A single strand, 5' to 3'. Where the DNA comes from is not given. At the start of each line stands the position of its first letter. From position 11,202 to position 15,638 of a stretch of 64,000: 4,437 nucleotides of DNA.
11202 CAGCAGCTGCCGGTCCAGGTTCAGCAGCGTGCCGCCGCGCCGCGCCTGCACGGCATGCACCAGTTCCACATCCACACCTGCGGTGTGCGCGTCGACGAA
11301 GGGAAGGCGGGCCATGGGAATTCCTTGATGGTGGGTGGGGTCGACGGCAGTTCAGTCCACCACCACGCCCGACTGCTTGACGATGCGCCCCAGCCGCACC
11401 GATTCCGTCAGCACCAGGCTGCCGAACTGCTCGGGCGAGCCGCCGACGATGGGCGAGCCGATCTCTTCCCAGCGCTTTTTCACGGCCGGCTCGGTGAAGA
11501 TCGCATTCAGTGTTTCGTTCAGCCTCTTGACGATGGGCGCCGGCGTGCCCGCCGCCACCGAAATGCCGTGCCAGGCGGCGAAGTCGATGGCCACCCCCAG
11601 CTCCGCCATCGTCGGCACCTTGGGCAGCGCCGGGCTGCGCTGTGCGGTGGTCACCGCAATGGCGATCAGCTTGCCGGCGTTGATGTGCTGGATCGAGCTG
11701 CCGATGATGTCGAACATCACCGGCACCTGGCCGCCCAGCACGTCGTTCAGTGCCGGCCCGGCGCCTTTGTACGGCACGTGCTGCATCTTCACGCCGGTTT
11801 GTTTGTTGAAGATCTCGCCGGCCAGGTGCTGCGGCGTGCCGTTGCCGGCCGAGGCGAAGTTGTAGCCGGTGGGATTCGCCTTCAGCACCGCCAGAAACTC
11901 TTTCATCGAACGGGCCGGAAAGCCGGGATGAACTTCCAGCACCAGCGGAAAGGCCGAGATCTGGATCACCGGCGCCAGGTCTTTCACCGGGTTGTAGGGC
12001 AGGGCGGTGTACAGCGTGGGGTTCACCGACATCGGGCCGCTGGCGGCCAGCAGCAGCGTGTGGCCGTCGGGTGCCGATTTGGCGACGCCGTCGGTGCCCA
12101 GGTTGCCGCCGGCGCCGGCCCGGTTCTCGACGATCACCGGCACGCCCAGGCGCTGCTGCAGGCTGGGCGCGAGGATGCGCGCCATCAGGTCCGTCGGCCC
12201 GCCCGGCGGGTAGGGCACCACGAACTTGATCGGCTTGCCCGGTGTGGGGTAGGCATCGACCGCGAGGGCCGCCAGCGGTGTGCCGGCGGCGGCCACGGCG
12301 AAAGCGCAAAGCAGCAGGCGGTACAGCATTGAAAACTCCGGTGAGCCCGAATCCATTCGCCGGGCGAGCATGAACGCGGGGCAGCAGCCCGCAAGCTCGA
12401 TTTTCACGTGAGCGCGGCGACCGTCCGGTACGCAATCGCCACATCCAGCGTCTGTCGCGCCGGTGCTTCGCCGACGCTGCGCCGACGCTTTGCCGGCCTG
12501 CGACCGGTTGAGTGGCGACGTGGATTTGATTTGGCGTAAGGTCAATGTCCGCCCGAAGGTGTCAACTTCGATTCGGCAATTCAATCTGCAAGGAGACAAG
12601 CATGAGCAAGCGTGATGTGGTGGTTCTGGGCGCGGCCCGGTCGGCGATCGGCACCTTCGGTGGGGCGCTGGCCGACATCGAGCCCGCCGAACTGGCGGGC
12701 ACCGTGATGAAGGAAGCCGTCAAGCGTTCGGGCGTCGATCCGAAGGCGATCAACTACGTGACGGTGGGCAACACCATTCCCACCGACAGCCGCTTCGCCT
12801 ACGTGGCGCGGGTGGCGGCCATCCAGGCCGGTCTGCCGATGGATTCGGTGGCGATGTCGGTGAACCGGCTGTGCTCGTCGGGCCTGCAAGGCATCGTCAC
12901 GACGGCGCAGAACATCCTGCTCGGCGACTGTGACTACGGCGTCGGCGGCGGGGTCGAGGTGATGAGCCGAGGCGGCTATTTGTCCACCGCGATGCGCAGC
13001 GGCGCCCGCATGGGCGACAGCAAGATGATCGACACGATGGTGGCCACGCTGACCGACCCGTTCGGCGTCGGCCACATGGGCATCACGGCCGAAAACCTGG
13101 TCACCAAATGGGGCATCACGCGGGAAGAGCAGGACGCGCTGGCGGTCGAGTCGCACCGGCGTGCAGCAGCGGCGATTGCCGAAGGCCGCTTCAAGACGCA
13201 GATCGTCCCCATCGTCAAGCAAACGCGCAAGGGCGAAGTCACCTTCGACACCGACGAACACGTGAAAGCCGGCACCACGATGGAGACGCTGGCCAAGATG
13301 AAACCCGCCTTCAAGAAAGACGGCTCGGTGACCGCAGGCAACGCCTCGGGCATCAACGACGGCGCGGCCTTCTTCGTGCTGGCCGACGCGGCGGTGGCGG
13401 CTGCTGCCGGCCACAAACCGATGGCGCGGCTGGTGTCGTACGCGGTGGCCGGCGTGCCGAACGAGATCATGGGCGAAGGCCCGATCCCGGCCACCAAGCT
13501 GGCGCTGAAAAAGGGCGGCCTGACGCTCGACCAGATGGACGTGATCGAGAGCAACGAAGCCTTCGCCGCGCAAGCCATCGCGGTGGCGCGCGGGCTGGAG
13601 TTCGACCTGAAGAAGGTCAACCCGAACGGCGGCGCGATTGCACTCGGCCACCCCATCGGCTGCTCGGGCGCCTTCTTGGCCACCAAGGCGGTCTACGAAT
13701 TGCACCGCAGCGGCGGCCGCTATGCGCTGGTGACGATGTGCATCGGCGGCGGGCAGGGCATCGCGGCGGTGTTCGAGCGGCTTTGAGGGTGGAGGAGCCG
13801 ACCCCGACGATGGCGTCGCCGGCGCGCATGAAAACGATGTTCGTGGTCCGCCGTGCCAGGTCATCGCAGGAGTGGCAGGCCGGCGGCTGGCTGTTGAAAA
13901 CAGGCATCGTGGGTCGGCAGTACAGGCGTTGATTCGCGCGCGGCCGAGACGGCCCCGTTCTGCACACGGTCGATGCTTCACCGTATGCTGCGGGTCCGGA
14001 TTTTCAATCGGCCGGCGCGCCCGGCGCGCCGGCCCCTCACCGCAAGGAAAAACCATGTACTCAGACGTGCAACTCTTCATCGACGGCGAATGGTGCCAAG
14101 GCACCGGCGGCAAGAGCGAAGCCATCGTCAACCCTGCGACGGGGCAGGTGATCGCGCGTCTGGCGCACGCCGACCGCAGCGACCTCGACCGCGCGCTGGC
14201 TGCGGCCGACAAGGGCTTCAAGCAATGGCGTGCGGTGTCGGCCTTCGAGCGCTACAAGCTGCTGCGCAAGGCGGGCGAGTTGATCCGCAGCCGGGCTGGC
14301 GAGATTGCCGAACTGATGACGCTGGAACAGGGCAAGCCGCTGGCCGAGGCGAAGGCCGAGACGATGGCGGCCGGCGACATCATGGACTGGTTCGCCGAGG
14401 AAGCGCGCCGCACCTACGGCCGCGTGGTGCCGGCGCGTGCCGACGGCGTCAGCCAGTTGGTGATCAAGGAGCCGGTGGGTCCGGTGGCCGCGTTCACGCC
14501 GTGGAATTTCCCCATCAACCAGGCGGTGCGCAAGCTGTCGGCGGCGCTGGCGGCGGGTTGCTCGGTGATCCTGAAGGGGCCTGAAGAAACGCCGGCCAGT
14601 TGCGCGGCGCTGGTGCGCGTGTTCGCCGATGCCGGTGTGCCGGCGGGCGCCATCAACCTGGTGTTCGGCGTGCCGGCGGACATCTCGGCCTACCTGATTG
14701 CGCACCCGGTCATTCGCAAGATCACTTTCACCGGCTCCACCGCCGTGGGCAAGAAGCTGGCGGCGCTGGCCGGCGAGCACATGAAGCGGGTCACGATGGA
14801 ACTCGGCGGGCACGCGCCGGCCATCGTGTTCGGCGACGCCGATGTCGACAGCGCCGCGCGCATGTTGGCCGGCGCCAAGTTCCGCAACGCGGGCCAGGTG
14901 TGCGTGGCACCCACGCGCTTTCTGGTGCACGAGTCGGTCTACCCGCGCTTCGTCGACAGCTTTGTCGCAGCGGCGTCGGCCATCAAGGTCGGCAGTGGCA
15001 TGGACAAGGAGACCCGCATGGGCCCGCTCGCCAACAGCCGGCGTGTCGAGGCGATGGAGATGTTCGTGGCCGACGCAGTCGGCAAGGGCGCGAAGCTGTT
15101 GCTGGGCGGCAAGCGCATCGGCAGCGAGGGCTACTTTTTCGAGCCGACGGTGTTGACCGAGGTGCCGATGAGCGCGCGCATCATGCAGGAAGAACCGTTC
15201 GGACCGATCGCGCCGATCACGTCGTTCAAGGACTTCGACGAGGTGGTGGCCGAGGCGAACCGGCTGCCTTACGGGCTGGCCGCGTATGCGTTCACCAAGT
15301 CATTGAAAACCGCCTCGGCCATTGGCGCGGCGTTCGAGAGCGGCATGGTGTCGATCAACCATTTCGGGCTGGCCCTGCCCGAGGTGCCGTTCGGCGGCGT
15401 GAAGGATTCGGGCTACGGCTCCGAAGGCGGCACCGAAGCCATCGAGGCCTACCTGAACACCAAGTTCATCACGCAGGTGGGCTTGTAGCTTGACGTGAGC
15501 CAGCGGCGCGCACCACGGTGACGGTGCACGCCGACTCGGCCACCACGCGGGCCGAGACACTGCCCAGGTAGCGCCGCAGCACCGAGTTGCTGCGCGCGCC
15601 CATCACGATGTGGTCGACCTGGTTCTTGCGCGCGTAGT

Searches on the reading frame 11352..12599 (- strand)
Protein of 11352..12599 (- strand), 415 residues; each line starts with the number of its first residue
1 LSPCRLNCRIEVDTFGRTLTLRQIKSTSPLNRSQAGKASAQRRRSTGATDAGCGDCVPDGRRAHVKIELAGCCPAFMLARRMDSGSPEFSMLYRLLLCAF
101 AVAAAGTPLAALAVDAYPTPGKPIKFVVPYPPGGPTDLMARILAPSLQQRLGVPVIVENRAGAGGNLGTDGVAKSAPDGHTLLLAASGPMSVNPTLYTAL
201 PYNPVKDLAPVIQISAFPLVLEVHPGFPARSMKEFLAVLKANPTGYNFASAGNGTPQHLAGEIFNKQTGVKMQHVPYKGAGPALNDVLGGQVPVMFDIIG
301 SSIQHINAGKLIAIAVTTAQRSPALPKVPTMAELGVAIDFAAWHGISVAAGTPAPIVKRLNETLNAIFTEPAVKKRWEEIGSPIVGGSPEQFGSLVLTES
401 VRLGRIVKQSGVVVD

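Call 67: search_protein_families(library=pfam, proteins=[window:11352-12599:-], max_evalue=0.000001)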
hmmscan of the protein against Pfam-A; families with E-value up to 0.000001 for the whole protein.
window:11352-12599:- (415 aa): 1 family
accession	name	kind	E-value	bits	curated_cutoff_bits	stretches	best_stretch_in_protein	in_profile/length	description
PF03401.19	TctC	-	2.2e-67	227.9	27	1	140-411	2-273/274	Tripartite tricarboxylate transporter family receptor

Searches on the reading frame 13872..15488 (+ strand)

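Call 67: search_protein_families(library=pfam, proteins=[window:13872-15488:+], max_evalue=0.000001)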
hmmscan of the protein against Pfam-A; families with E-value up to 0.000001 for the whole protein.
window:13872-15488:+ (538 aa): 1 family
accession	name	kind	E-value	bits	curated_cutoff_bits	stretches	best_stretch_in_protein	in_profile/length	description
PF00171.27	Aldedh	-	6.8e-164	546.2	23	1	74-533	1-461/461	Aldehyde dehydrogenase family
